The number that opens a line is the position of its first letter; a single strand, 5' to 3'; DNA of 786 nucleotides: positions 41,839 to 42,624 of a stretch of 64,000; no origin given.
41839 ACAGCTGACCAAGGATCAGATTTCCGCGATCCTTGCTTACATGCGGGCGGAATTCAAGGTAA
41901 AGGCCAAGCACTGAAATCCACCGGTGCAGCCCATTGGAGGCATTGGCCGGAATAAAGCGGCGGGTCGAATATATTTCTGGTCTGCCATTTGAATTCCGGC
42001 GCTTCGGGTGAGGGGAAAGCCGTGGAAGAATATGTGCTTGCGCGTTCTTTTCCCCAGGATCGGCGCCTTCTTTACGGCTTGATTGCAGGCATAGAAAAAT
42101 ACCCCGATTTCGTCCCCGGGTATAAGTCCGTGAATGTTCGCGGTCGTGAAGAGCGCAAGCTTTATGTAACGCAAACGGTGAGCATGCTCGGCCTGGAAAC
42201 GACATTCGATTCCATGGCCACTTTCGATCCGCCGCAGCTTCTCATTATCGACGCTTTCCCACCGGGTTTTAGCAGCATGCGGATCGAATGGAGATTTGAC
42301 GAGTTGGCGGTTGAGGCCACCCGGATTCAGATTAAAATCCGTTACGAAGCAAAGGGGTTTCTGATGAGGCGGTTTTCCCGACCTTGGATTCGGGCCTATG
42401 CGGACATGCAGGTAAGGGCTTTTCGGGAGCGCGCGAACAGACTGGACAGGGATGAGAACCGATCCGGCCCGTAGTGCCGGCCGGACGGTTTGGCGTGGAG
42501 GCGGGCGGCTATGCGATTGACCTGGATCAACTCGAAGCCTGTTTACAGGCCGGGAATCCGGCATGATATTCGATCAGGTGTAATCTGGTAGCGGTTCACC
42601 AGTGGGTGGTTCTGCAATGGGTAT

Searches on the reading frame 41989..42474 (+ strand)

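Call 8: search_protein_families(library=pfam, proteins=[window:41989-42474:+])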
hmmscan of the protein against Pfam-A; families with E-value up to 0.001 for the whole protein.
window:41989-42474:+ (161 aa): 2 families
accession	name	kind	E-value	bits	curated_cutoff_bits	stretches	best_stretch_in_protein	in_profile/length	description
PF03364.25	Polyketide_cyc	-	2.4e-14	54.1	23.4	1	27-146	7-126/126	Polyketide cyclase / dehydrase and lipid transport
PF10604.15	Polyketide_cyc2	-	0.00062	20.5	27.4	1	30-148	19-140/142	Polyketide cyclase / dehydrase and lipid transport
